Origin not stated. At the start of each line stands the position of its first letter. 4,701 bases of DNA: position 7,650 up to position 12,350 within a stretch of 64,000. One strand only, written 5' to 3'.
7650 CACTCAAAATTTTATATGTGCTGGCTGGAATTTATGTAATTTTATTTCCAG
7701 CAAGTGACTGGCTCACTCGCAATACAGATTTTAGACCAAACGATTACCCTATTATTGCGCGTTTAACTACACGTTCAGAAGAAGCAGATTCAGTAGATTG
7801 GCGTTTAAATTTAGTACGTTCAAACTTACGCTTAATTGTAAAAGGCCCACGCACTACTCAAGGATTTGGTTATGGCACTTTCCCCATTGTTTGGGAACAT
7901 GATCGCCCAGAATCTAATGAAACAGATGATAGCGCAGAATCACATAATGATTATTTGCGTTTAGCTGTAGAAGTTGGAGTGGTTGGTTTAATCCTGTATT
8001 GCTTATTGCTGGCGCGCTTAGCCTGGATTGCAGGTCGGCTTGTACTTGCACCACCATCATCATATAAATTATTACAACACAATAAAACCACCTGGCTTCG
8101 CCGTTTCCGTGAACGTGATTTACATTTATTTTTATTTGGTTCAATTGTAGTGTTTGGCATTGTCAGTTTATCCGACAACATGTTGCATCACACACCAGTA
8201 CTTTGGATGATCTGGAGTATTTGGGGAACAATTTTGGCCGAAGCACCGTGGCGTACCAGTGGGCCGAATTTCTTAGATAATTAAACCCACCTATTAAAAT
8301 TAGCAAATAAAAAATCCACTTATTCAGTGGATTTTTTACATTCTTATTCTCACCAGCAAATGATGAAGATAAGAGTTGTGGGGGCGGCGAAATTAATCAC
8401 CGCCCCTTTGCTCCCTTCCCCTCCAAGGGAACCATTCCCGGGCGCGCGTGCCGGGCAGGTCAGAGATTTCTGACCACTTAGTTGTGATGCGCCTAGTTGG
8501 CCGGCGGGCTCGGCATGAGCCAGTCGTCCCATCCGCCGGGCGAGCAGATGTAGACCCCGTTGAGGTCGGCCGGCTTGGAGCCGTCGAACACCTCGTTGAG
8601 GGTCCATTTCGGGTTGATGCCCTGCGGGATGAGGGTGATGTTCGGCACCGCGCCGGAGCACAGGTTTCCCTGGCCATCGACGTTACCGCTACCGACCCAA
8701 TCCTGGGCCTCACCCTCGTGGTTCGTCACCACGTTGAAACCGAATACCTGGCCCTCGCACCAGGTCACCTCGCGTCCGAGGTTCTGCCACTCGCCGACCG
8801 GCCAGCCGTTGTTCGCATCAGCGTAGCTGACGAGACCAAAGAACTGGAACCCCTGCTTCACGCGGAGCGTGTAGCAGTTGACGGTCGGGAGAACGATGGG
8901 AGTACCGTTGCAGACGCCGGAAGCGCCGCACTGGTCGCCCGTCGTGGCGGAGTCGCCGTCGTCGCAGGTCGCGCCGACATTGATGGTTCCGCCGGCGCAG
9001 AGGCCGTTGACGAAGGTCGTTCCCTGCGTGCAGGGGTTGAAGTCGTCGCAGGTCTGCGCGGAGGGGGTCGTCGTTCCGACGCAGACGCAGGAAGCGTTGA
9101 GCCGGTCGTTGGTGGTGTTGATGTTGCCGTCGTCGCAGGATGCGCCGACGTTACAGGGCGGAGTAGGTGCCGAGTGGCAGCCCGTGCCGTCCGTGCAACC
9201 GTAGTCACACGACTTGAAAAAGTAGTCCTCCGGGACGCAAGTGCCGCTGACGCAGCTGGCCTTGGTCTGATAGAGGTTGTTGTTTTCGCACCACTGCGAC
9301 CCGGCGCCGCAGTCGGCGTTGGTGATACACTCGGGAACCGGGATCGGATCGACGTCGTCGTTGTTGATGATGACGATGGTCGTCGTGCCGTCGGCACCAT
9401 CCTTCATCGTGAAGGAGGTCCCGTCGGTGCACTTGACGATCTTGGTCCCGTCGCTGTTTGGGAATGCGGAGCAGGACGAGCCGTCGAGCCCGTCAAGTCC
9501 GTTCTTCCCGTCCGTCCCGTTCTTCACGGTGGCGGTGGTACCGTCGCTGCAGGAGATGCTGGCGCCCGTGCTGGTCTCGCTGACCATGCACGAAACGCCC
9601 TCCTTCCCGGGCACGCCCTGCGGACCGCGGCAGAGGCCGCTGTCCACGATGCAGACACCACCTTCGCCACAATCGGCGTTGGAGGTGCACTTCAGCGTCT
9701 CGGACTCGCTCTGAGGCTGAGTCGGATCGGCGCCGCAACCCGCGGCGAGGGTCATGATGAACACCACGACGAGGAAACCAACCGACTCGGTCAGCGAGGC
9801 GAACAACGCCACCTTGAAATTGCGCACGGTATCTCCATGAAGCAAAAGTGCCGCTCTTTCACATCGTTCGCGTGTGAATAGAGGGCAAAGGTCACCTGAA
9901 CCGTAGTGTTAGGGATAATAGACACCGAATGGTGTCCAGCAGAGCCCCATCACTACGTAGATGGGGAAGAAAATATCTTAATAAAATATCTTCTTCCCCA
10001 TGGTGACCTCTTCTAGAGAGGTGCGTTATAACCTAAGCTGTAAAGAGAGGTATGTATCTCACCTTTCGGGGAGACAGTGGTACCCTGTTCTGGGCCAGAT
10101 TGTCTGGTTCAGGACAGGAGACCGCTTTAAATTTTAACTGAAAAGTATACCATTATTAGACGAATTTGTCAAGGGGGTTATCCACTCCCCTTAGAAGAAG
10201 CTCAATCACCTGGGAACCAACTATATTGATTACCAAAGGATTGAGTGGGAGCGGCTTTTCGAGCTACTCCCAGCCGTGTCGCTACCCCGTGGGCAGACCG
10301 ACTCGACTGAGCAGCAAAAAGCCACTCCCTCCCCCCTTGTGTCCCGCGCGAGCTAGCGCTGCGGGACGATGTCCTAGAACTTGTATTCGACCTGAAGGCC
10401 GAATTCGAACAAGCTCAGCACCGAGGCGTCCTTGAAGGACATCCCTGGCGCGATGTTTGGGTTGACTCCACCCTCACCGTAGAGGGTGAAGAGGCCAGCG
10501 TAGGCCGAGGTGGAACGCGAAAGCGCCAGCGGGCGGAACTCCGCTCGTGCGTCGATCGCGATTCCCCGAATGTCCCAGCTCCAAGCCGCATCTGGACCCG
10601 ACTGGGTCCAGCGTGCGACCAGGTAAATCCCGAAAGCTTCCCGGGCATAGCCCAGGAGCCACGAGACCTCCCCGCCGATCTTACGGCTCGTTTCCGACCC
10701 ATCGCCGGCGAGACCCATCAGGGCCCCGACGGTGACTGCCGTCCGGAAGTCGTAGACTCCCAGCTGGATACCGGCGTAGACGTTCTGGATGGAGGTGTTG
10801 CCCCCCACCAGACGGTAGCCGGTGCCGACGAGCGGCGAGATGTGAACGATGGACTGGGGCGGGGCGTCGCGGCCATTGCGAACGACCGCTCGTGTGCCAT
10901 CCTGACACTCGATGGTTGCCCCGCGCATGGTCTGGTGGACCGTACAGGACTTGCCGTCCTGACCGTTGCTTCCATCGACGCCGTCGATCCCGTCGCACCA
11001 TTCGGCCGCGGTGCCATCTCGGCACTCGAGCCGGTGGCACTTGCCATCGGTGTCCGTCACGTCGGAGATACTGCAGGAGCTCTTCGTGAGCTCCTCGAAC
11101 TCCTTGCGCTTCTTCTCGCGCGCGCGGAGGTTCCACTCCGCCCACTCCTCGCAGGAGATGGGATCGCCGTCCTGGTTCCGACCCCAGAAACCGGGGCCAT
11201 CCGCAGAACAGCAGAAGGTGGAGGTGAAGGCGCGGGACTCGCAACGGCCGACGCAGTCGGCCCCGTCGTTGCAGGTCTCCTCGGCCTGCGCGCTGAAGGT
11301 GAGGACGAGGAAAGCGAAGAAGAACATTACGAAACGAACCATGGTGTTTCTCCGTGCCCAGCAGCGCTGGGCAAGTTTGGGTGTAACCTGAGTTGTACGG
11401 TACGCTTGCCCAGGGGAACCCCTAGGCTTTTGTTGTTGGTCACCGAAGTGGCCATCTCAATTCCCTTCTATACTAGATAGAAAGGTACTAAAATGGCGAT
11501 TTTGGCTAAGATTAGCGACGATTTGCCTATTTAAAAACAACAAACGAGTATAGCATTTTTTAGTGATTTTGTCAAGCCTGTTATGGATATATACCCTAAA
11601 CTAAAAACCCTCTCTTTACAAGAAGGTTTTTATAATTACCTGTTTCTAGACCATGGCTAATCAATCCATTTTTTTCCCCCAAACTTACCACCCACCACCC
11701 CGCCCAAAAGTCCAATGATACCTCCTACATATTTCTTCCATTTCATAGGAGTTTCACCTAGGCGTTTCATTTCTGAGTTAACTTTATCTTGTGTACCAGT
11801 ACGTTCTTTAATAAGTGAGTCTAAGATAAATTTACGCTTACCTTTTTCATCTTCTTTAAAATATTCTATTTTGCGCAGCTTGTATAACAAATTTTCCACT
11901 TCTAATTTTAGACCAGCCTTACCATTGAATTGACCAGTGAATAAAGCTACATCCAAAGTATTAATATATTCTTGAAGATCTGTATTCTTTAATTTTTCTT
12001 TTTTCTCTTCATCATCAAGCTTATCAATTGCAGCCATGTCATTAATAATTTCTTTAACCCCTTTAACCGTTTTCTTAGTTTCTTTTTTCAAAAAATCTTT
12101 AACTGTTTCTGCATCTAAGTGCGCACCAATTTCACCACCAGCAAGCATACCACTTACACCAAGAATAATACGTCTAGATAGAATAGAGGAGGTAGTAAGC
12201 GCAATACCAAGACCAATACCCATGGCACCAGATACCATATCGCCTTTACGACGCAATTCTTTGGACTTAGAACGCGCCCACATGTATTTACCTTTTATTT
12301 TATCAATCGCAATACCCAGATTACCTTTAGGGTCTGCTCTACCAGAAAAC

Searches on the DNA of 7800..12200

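Call 100: search_rna_families(source=window, start=7800, end=12200, threshold=evalue, max_evalue=0.01)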
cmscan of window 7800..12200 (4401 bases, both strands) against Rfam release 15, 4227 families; matches with E-value up to 0.01: 0.
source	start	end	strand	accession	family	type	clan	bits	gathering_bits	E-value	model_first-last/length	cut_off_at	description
